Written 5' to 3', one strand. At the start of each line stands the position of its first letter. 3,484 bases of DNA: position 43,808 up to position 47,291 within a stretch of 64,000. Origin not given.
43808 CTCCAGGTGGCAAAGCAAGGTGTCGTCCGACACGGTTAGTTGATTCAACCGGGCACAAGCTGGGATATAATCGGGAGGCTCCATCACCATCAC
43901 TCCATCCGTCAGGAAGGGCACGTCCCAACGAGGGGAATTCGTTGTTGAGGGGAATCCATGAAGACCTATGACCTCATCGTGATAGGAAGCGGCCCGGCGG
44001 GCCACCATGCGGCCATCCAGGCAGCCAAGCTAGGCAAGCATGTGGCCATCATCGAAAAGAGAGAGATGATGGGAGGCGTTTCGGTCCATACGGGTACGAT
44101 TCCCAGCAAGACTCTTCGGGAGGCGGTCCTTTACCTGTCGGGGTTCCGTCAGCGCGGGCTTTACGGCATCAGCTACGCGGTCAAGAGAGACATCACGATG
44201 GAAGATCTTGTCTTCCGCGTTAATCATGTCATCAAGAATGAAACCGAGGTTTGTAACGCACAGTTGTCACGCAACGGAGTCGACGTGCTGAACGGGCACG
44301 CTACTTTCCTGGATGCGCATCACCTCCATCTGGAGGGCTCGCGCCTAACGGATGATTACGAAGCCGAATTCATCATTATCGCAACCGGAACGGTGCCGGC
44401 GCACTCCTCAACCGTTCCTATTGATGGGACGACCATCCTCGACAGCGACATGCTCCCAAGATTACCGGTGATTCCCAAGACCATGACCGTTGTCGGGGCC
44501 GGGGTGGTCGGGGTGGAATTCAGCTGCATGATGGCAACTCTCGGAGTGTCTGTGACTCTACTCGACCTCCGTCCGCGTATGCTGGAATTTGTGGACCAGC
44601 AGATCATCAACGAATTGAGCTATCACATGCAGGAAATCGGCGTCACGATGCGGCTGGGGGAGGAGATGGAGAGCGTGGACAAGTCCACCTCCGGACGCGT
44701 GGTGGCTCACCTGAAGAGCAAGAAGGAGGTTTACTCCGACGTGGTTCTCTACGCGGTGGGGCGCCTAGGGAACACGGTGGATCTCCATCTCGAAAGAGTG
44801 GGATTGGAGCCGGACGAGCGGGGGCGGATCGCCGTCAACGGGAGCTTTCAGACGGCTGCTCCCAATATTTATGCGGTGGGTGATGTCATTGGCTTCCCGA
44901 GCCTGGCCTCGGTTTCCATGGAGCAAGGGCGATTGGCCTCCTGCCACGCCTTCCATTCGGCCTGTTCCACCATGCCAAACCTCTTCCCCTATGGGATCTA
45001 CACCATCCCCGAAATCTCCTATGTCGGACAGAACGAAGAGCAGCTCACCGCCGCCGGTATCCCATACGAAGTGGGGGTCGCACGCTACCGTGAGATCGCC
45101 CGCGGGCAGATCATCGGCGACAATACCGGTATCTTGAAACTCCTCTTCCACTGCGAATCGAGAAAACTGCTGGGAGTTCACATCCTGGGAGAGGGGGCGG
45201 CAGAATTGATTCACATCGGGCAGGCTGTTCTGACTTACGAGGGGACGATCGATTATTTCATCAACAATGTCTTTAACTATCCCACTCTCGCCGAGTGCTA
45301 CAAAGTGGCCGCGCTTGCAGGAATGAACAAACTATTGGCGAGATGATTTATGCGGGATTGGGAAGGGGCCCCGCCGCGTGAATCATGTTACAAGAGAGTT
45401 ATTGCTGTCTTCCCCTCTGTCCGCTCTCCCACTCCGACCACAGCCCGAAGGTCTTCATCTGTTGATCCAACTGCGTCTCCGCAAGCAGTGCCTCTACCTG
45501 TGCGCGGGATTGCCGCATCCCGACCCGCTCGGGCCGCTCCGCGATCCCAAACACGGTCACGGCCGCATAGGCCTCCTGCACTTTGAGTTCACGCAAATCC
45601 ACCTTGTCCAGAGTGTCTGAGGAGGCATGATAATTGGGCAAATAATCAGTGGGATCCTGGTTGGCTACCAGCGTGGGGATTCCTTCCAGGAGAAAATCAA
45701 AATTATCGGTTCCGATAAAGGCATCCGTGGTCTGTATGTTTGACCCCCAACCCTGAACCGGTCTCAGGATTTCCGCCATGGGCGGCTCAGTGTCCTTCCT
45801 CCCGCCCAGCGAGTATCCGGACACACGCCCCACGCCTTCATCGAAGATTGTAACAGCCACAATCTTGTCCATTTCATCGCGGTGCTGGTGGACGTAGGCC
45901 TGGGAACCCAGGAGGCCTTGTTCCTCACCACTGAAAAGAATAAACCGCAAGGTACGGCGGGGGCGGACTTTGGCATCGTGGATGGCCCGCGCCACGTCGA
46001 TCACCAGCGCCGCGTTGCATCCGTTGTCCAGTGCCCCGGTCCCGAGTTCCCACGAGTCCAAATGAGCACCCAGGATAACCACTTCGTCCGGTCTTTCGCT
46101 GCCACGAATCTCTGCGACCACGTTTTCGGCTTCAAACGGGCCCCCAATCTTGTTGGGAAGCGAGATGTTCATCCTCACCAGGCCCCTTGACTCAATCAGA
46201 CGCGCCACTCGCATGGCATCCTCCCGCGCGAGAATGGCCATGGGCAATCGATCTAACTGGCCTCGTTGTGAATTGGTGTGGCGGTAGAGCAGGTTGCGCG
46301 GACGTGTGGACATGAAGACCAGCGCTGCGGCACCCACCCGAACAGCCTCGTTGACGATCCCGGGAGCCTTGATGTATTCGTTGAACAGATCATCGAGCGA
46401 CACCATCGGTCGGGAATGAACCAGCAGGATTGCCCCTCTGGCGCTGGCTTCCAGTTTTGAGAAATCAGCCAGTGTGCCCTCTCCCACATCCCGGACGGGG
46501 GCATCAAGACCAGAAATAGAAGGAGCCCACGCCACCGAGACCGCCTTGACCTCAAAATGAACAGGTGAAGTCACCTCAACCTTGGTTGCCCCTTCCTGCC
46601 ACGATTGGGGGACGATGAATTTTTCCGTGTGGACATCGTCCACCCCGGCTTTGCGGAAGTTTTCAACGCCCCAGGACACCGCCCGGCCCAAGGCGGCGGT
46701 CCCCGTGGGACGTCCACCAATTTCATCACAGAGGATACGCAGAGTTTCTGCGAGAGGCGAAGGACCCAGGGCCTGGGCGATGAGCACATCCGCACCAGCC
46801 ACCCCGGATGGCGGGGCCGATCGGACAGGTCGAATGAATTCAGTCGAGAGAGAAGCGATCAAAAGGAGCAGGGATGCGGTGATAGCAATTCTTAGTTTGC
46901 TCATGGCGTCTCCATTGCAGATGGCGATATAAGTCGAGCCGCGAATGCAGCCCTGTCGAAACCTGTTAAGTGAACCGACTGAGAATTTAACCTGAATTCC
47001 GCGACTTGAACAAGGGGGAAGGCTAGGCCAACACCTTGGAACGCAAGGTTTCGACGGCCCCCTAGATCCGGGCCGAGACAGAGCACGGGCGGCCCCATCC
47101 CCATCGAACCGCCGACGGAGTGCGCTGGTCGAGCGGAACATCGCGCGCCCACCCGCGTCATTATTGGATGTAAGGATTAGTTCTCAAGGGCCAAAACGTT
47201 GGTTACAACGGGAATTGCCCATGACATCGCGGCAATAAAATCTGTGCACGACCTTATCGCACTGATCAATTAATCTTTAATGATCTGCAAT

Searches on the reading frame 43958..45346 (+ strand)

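Call 8: search_protein_families(library=pfam, proteins=[window:43958-45346:+], max_evalue=0.01)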
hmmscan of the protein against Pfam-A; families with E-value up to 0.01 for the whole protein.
window:43958-45346:+ (462 aa): 16 families
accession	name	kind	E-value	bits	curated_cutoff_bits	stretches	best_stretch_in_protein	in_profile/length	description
PF07992.20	Pyr_redox_2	-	1.8e-54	185.6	26.1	1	4-324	1-291/291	Pyridine nucleotide-disulphide oxidoreductase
PF02852.28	Pyr_redox_dim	-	1.4e-26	93.3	25.3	1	344-451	2-109/110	Pyridine nucleotide-disulphide oxidoreductase, dimerisation domain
PF00070.33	Pyr_redox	-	8.5e-20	71.5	22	1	176-249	2-75/82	Pyridine nucleotide-disulphide oxidoreductase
PF13738.12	Pyr_redox_3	-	1.6e-13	51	30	2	132-308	121-305/305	Pyridine nucleotide-disulphide oxidoreductase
PF12831.13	FAD_oxidored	-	1.6e-11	44.6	27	1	5-73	1-70/416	FAD dependent oxidoreductase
PF01262.27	AlaDh_PNT_C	-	2e-10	40.9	23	1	170-222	24-78/214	Alanine dehydrogenase/PNT, C-terminal domain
PF03486.20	HI0933_like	-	1.1e-09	38.6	50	1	5-39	2-36/244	HI0933-like protein Rossmann domain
PF01134.28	GIDA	-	4.8e-09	36.2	22.1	1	5-38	1-35/391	Glucose inhibited division protein A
PF13450.12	NAD_binding_8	-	8.2e-09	36.1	21.9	1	8-41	1-34/68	NAD(P)-binding Rossmann-like domain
PF00890.30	FAD_binding_2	-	3.1e-08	33.7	20.4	1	5-42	1-38/414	FAD binding domain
PF01266.30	DAO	-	1.9e-06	28.1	27.9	1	5-49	1-46/353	FAD dependent oxidoreductase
PF02737.24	3HCDH_N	-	4.6e-06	27.1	22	1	176-230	2-56/180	3-hydroxyacyl-CoA dehydrogenase, NAD binding domain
PF01494.25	FAD_binding_3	-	1.1e-05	25.3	22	0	4-36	2-34/349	FAD binding domain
PF03721.20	UDPG_MGDP_dh_N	-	0.0004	20.4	27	1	175-218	2-45/187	UDP-glucose/GDP-mannose dehydrogenase family, NAD binding domain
PF13478.12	XdhC_C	-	0.00042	21.3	29.7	0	176-209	1-34/125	XdhC Rossmann domain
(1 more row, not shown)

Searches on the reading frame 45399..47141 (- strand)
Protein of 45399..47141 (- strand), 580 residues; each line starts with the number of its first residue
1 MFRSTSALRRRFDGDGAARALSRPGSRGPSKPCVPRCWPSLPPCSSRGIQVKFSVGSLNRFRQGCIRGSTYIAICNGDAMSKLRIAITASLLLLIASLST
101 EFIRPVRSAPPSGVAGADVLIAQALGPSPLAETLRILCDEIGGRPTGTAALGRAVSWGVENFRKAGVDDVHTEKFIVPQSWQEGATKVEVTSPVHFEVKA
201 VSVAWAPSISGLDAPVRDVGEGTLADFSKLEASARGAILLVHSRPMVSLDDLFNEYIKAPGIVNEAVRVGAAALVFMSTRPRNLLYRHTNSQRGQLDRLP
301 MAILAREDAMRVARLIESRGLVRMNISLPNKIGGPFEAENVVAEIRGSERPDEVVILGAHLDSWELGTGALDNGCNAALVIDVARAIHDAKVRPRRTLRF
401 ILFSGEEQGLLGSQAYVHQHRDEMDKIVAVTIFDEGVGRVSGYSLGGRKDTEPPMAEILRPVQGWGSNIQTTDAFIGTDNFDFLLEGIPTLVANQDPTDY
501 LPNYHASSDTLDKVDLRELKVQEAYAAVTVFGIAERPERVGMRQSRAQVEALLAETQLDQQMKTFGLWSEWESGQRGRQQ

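Call 8: search_protein_families(library=pfam, proteins=[window:45399-47141:-], max_evalue=0.01)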
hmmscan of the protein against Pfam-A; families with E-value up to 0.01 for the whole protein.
window:45399-47141:- (580 aa): 2 families
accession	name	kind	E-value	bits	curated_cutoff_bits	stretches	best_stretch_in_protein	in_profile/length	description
PF04389.22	Peptidase_M28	-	7.3e-35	120.9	21.3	1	340-523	1-186/193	Peptidase family M28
PF01546.33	Peptidase_M20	-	1.6e-07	31.9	24.6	1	367-493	30-173/206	Peptidase family M20/M25/M40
